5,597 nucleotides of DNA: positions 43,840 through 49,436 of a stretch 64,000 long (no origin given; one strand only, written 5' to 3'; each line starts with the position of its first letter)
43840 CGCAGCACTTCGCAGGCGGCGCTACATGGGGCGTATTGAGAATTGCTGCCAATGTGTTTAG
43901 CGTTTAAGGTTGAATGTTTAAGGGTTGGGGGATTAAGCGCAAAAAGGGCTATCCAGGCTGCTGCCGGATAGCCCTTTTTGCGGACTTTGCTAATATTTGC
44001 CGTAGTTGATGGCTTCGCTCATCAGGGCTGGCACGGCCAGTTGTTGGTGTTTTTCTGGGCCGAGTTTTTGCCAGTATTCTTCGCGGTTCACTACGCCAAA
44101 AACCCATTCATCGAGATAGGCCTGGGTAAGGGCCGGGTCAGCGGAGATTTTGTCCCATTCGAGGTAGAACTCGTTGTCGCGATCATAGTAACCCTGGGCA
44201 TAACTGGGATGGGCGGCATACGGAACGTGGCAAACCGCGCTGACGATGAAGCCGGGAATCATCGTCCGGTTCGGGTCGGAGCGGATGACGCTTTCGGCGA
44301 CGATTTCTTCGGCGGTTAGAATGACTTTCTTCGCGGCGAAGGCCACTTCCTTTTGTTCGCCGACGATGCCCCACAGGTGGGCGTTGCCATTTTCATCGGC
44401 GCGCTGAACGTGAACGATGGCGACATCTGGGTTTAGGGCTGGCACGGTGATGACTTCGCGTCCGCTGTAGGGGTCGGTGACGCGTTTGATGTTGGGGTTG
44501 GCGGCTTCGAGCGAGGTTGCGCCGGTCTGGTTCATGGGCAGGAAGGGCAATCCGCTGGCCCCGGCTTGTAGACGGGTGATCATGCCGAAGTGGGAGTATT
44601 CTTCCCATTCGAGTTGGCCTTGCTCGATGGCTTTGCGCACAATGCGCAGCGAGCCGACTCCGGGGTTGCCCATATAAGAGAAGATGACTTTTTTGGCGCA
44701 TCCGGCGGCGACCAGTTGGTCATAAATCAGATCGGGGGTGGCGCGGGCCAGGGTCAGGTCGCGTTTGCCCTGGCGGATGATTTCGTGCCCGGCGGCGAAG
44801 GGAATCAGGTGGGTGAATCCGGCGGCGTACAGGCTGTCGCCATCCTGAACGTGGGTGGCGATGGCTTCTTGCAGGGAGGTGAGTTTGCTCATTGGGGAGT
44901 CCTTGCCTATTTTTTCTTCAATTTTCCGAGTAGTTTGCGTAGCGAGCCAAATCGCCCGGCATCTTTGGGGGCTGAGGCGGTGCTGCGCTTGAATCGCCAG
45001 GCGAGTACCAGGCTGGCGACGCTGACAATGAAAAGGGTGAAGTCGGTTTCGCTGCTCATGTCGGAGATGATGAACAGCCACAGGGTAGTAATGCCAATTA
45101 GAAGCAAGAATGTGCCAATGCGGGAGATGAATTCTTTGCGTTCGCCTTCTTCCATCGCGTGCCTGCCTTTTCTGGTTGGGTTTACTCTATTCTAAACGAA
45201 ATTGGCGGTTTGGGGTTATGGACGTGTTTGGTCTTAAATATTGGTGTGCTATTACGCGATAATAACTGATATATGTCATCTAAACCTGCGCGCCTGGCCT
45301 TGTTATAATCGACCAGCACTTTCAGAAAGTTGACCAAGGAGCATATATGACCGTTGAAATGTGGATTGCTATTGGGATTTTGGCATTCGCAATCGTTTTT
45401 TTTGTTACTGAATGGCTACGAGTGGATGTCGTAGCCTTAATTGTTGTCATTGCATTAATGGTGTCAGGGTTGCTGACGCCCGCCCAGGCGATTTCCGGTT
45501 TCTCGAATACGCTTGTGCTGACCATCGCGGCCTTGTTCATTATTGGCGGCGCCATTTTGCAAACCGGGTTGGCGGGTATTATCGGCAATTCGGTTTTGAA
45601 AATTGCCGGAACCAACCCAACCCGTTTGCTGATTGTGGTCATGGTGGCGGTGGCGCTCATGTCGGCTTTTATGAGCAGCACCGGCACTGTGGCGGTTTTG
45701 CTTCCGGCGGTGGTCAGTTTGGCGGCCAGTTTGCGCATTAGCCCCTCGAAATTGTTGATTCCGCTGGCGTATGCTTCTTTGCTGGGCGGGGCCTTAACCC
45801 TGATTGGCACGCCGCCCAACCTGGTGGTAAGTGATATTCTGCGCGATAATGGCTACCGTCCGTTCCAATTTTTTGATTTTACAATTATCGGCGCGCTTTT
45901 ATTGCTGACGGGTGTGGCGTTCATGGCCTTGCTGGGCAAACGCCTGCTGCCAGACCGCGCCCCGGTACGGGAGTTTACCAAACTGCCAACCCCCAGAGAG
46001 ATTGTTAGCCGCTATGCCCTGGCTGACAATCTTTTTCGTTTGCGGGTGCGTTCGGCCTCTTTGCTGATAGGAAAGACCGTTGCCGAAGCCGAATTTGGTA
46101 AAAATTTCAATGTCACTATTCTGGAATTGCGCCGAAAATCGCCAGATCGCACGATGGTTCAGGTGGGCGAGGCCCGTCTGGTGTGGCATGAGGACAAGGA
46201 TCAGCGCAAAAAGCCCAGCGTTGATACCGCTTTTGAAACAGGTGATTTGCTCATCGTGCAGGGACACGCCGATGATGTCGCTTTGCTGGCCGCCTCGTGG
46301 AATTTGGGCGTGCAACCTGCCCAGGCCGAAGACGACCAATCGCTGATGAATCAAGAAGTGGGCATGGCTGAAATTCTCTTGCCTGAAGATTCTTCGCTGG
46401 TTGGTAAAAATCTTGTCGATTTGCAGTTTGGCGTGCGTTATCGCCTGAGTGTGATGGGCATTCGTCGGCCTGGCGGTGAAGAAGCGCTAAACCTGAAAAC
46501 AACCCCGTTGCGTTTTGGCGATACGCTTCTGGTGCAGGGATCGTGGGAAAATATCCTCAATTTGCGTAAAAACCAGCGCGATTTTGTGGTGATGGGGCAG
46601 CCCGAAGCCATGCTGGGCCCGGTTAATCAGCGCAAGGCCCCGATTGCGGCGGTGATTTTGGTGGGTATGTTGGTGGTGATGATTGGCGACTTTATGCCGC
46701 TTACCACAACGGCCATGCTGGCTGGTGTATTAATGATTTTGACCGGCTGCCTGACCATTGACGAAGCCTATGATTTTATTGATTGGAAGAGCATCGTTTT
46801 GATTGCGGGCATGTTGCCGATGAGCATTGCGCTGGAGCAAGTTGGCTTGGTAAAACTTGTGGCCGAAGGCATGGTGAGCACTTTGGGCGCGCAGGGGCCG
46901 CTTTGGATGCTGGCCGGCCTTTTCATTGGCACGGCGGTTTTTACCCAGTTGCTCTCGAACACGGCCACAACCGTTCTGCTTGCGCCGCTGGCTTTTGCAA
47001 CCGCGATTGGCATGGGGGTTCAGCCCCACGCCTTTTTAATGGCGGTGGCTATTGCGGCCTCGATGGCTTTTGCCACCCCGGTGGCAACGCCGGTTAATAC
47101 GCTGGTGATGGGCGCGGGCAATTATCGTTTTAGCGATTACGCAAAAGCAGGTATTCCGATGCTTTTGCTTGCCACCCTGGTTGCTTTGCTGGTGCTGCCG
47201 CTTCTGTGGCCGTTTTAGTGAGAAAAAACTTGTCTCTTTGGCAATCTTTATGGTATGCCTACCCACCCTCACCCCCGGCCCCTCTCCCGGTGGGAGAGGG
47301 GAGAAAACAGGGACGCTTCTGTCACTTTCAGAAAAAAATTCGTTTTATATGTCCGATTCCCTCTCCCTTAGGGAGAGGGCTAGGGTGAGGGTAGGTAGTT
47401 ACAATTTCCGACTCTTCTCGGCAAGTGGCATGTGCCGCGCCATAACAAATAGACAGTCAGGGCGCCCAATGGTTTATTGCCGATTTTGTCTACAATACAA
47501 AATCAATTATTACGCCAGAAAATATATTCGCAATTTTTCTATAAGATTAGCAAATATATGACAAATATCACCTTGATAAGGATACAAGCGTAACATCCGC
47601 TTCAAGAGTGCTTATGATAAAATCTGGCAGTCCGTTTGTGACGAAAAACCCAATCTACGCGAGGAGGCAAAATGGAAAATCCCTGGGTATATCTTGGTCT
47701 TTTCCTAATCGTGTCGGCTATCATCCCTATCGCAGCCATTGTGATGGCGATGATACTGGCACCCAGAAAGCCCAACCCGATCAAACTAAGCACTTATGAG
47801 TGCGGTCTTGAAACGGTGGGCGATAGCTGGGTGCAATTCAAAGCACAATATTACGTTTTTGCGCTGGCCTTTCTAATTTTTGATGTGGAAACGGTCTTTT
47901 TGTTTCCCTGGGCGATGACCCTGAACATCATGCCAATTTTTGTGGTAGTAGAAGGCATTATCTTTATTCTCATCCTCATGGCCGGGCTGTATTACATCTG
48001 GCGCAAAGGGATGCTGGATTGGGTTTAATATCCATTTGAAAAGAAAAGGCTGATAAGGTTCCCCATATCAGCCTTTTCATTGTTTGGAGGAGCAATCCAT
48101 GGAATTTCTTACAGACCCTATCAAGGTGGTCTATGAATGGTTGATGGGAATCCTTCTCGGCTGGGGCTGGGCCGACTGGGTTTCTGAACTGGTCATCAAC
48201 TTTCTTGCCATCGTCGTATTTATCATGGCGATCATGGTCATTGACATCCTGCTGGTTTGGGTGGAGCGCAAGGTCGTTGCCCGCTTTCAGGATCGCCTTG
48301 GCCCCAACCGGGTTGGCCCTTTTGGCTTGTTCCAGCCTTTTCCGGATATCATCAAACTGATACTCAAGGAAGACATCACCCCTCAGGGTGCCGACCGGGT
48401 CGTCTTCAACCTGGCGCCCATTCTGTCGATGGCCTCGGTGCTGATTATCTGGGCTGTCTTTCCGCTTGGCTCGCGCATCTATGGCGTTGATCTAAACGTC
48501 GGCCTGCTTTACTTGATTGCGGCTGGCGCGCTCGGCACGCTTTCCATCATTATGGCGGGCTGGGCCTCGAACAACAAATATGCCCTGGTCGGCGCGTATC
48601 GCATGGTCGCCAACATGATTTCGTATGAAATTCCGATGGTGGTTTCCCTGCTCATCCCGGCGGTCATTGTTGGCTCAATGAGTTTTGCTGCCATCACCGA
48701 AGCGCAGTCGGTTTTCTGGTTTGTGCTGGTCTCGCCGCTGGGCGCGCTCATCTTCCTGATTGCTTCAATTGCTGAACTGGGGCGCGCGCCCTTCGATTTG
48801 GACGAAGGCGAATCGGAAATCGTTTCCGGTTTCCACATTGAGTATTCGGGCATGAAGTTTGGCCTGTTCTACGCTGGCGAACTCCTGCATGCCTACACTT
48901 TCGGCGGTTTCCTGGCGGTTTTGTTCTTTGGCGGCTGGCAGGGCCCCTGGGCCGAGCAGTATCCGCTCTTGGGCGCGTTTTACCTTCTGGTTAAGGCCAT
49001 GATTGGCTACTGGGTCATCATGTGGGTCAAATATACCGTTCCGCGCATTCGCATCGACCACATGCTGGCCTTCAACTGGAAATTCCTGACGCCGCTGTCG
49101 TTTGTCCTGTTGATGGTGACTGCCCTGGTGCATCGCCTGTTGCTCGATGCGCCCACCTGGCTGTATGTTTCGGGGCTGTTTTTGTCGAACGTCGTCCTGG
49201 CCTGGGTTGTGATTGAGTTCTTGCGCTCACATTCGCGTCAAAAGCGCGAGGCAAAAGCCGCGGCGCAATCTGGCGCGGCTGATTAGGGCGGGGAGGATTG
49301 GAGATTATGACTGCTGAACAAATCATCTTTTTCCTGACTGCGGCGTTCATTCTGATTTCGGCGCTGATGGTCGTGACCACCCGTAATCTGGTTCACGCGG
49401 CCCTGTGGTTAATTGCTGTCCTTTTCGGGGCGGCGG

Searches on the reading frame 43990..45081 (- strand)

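Call 7: search_protein_families(library=pfam, proteins=[window:43990-45081:-], max_evalue=0.001)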
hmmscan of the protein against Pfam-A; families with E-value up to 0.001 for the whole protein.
window:43990-45081:- (363 aa): 1 family
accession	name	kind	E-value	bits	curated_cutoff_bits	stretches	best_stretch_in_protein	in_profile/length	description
PF01144.29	CoA_trans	-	1.4e-30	106.8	23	1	68-283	2-214/217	Coenzyme A transferase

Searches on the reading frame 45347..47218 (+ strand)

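Call 7: search_protein_families(library=pfam, proteins=[window:45347-47218:+], max_evalue=0.001)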
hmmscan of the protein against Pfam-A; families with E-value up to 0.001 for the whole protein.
window:45347-47218:+ (623 aa): 3 families
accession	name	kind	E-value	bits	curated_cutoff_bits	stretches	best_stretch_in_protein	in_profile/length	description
PF03600.22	CitMHS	-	1.8e-94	317.1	31.9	2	16-560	1-328/336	Citrate transporter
PF00939.25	Na_sulph_symp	-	1.9e-33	116.6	27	3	420-621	259-466/472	Sodium:sulfate symporter transmembrane region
PF02080.26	TrkA_C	-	6.6e-21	74.4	27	1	340-408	1-68/71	TrkA-C domain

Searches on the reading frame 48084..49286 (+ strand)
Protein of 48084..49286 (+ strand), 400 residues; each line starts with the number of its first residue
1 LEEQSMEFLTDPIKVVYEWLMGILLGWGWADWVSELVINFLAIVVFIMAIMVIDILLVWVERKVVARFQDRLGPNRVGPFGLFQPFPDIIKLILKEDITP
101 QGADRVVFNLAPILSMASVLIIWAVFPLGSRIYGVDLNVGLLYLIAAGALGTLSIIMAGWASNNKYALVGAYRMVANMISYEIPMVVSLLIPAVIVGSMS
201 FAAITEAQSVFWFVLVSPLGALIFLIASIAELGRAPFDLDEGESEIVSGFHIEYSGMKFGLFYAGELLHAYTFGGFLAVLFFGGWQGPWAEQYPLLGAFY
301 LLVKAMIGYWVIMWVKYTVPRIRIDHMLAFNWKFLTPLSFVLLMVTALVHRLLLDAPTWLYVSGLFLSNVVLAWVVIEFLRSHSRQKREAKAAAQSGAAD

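Call 7: search_protein_families(library=pfam, proteins=[window:48084-49286:+], max_evalue=0.001)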
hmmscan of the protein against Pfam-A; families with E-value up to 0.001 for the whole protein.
window:48084-49286:+ (400 aa): 1 family
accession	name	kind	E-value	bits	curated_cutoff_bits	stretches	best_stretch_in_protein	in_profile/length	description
PF00146.26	NADHdh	-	3.7e-109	365.1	27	1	42-347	2-298/298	NADH dehydrogenase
